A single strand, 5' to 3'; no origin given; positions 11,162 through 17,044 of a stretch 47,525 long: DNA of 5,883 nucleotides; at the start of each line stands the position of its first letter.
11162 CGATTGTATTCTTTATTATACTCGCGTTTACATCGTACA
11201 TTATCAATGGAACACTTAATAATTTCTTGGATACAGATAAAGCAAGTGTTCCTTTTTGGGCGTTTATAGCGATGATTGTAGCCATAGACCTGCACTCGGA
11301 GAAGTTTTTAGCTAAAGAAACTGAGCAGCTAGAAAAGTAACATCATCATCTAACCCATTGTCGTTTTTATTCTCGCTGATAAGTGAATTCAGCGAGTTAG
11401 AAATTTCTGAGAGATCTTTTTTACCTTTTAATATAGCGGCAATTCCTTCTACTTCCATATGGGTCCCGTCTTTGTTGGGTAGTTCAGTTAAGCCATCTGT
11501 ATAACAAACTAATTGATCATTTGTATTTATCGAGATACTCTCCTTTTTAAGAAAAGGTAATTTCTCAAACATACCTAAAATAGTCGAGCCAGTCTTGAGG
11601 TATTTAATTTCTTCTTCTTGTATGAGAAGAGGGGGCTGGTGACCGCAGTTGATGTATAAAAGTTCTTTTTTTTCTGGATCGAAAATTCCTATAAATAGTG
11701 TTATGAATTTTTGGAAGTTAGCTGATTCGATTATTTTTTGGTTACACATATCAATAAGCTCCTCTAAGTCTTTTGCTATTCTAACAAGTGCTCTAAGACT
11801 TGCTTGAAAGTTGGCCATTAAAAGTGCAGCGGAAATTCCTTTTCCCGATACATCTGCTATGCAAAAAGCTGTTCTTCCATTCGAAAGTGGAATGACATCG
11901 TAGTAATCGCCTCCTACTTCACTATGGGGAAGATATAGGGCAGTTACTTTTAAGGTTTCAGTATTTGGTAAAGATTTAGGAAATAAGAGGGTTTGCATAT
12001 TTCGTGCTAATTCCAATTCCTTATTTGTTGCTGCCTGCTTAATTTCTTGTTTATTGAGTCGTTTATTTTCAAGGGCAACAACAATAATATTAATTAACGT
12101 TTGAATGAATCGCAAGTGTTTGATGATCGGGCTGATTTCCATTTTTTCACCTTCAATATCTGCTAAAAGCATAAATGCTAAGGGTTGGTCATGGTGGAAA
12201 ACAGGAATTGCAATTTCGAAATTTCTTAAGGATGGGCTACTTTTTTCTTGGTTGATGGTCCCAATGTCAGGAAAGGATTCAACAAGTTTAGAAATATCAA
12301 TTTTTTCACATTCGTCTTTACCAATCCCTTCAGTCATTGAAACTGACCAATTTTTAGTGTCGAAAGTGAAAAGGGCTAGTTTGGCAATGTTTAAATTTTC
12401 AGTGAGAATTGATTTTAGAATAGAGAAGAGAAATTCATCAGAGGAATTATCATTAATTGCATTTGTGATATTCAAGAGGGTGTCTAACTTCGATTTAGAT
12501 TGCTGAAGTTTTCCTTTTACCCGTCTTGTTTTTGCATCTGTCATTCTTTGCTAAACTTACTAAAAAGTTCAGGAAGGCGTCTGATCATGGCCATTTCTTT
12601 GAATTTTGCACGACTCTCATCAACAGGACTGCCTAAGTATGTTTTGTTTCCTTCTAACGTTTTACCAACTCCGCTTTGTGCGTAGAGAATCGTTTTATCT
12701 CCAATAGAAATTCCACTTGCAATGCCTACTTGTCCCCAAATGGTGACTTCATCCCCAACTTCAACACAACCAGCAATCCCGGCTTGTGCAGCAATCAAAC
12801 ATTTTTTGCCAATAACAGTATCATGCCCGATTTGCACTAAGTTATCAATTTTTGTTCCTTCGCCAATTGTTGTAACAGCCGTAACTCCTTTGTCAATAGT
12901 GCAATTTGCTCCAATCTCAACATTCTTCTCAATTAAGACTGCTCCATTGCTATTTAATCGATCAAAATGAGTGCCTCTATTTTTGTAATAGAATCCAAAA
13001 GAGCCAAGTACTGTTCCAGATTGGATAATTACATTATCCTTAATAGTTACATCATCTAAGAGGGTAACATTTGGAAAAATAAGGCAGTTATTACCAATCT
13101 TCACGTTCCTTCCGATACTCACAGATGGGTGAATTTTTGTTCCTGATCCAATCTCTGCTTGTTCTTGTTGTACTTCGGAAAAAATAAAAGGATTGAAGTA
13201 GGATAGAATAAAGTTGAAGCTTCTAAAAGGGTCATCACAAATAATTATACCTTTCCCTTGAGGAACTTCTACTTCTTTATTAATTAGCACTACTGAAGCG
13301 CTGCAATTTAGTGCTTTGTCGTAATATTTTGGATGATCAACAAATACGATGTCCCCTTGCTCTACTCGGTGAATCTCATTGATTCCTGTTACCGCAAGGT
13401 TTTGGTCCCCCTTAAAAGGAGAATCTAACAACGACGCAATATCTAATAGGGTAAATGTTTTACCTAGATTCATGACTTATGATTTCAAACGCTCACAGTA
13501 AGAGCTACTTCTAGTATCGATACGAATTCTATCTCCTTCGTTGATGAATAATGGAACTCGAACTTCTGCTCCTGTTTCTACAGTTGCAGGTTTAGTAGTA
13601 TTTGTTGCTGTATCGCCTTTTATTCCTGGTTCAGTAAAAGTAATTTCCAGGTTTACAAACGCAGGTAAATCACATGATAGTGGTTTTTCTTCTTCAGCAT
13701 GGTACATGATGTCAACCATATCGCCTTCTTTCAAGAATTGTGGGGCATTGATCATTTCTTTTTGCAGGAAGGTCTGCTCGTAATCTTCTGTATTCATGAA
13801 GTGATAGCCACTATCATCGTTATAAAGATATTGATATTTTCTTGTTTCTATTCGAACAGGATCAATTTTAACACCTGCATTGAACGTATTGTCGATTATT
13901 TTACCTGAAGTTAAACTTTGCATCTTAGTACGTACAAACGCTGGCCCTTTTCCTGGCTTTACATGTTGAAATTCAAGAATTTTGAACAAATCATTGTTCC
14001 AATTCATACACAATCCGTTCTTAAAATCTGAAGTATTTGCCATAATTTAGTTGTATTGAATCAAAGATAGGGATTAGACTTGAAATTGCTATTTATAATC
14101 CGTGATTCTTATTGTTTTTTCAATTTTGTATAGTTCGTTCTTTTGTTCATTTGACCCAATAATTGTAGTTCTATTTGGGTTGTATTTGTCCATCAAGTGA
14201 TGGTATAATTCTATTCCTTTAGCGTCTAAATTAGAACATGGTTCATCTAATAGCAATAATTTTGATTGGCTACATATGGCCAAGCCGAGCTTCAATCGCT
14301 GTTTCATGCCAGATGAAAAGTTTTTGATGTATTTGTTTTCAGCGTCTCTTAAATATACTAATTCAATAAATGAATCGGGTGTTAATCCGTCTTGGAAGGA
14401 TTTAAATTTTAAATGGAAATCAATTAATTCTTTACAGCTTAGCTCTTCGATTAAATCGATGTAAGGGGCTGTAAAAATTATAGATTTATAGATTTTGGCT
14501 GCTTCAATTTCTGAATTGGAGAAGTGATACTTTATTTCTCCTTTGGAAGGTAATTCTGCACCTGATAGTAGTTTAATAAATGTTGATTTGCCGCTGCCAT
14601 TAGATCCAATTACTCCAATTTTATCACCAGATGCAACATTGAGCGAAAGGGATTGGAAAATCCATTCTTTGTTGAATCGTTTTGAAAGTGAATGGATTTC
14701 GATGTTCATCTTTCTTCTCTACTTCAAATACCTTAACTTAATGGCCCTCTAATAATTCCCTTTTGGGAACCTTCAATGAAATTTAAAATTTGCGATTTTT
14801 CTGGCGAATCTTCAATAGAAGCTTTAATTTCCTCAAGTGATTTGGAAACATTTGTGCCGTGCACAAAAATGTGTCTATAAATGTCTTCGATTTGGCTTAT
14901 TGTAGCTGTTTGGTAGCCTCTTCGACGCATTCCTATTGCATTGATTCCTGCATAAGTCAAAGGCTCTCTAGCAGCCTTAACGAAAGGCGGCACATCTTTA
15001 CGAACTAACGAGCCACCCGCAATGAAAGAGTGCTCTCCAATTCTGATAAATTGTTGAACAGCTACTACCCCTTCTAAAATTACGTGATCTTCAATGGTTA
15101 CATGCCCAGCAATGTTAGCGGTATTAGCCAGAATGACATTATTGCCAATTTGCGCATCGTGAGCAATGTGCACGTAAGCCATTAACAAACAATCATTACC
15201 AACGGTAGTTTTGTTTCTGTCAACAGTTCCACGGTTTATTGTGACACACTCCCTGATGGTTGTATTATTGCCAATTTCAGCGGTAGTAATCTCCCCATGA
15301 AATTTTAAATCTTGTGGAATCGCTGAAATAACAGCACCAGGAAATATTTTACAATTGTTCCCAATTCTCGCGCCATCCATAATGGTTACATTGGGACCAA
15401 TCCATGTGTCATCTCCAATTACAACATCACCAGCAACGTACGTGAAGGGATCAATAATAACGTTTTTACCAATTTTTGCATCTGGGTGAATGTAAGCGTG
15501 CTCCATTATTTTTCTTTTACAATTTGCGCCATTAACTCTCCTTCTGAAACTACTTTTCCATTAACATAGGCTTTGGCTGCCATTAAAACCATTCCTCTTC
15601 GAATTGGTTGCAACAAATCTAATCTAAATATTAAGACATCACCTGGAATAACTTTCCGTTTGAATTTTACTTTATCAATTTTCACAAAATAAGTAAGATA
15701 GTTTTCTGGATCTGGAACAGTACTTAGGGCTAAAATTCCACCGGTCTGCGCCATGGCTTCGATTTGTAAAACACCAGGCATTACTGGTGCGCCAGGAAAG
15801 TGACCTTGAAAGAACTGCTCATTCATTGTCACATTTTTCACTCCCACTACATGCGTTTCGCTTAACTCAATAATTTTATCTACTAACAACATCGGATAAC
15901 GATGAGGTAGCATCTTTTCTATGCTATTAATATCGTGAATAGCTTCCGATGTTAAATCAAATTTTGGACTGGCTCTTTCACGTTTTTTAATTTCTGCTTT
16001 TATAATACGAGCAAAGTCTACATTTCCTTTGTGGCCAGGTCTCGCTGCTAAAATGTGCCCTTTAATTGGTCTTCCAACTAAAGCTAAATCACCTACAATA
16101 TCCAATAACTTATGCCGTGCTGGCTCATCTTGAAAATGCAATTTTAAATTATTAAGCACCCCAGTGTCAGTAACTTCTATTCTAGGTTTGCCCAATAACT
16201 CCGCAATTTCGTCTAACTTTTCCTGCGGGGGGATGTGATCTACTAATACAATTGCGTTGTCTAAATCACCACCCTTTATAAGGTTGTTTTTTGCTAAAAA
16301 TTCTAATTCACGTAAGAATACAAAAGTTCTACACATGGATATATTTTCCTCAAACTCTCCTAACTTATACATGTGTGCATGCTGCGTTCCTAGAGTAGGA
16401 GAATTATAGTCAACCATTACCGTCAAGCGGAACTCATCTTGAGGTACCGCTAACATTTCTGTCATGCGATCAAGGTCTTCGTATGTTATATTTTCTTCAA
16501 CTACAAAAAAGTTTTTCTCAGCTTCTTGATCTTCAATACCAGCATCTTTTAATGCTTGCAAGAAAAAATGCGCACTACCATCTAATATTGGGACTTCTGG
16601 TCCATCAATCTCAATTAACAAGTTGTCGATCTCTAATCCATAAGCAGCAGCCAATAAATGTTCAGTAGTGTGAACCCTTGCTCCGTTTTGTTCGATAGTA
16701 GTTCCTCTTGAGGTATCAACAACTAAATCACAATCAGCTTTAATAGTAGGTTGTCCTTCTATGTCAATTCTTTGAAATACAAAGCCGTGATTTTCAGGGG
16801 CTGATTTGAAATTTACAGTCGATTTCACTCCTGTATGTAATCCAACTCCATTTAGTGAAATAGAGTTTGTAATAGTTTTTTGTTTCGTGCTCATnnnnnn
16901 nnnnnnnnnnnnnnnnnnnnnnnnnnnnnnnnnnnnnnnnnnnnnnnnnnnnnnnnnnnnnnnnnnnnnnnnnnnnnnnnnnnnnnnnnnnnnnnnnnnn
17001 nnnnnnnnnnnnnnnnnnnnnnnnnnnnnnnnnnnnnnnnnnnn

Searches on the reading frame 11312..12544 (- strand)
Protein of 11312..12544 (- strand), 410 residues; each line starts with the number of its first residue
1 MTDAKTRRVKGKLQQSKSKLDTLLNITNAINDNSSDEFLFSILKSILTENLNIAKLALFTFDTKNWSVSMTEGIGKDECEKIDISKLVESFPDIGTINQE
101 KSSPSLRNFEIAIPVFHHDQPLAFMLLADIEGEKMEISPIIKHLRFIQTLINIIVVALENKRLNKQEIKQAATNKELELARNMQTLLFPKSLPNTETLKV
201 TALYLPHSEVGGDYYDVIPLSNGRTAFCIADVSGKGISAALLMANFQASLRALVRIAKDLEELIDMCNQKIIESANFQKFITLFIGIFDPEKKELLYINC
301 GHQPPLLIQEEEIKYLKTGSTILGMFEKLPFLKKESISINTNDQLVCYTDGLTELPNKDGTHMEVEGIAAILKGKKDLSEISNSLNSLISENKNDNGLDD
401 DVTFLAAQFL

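Call 25: search_protein_families(library=pfam, proteins=[window:11312-12544:-], max_evalue=0.0001)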
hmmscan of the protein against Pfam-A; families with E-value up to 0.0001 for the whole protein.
window:11312-12544:- (410 aa): 1 family
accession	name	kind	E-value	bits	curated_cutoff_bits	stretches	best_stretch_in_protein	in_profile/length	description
PF07228.17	SpoIIE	-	2.6e-40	138.9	25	1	222-409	2-191/192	Stage II sporulation protein E (SpoIIE)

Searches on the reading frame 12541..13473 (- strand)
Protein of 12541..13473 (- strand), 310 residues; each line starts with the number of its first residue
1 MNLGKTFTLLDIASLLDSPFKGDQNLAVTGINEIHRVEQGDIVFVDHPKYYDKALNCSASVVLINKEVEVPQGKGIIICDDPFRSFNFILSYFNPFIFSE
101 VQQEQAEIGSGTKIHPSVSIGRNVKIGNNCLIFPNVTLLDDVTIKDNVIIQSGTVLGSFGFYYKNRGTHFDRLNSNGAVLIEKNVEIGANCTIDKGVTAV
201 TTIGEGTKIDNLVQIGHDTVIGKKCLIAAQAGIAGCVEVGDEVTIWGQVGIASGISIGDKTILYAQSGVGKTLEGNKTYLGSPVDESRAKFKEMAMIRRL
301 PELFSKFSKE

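Call 27: search_protein_families(library=pfam, proteins=[window:12541-13473:-], max_evalue=0.00001)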
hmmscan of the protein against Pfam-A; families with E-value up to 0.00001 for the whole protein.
window:12541-13473:- (310 aa): 4 families
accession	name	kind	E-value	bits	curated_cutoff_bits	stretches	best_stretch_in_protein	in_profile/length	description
PF00132.30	Hexapep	-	1.9e-29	100.5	27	3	123-157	1-35/36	Bacterial transferase hexapeptide (six repeats)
PF04613.19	LpxD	-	4.4e-14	52.5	30.8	1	26-90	2-68/70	UDP-3-O-[3-hydroxymyristoyl] glucosamine N-acyltransferase, LpxD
PF25084.1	LbH_EIF2B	-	4.5e-12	46.4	54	1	104-153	26-73/105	EIF2B subunit epsilon LbH domain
PF14602.12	Hexapep_2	-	1.4e-07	31.5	27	0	118-156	2-32/34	Hexapeptide repeat of succinyl-transferase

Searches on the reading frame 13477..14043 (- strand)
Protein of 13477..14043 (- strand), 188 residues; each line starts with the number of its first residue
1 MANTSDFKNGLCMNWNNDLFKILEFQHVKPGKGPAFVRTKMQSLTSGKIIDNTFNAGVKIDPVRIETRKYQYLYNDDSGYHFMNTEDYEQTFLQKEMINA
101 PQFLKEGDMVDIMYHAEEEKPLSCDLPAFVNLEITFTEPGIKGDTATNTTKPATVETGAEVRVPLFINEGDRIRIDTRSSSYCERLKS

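Call 27: search_protein_families(library=pfam, proteins=[window:13477-14043:-], max_evalue=0.00001)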
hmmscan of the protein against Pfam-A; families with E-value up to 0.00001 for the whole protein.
window:13477-14043:- (188 aa): 3 families
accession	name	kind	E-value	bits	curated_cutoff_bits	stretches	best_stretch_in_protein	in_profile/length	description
PF09285.17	Elong-fact-P_C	-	1.2e-30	105.4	25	1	130-185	1-56/56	Elongation factor P, C-terminal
PF08207.18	EFP_N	-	7.5e-23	80.8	23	1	4-59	2-57/58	Elongation factor P (EF-P) KOW-like domain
PF01132.26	EFP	-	3.9e-17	62.4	27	1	68-118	1-52/54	Elongation factor P (EF-P) OB domain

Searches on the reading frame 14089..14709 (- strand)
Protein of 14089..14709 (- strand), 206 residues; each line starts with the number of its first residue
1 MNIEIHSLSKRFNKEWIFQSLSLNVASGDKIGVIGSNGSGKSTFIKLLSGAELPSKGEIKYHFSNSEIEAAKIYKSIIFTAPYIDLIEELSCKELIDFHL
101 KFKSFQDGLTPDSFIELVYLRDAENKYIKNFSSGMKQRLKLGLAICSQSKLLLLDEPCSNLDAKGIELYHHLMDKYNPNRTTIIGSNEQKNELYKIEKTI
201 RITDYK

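Call 27: search_protein_families(library=pfam, proteins=[window:14089-14709:-], max_evalue=0.00001)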
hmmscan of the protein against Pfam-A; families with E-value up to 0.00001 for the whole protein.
window:14089-14709:- (206 aa): 2 families
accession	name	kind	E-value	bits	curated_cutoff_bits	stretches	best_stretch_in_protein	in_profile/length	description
PF00005.33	ABC_tran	-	1.2e-22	81.4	25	1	19-158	2-136/137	ABC transporter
PF13304.12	AAA_21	-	1.5e-07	32.3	27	0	32-50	3-21/304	AAA domain, putative AbiEii toxin, Type IV TA system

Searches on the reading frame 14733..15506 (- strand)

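Call 27: search_protein_families(library=pfam, proteins=[window:14733-15506:-], max_evalue=0.00001)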
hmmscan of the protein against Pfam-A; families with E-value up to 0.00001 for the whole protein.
window:14733-15506:- (257 aa): 3 families
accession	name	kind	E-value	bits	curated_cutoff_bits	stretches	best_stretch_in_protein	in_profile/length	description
PF00132.30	Hexapep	-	1.2e-35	120.1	27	3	27-61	1-35/36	Bacterial transferase hexapeptide (six repeats)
PF13720.11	Acetyltransf_11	-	2.4e-24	86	24.5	1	171-252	1-82/82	Udp N-acetylglucosamine O-acyltransferase; Domain 2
PF25084.1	LbH_EIF2B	-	3.2e-12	46.8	54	0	3-62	38-95/105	EIF2B subunit epsilon LbH domain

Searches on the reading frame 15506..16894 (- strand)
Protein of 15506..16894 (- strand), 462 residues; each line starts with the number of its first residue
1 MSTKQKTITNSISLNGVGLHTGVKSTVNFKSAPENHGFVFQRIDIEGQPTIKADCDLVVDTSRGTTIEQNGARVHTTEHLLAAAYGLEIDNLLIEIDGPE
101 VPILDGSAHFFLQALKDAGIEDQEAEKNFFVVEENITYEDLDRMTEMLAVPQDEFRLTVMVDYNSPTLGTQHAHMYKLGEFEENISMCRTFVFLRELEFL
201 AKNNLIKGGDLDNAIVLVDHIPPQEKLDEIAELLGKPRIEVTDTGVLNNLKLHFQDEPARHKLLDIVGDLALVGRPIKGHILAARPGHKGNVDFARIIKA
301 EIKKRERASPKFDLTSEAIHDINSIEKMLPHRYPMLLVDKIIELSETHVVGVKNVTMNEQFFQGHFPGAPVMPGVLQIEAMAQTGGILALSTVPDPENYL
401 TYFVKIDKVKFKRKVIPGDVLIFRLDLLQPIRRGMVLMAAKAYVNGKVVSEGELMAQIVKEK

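Call 27: search_protein_families(library=pfam, proteins=[window:15506-16894:-], max_evalue=0.00001)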
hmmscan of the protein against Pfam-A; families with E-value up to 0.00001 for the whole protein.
window:15506-16894:- (462 aa): 2 families
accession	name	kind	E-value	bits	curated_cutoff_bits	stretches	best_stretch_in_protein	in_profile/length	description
PF03331.19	LpxC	-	1.2e-85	287.8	27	2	5-220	1-212/268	UDP-3-O-acyl N-acetylglycosamine deacetylase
PF07977.19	FabA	-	1.9e-32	112.2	23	1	329-452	1-137/138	FabA-like domain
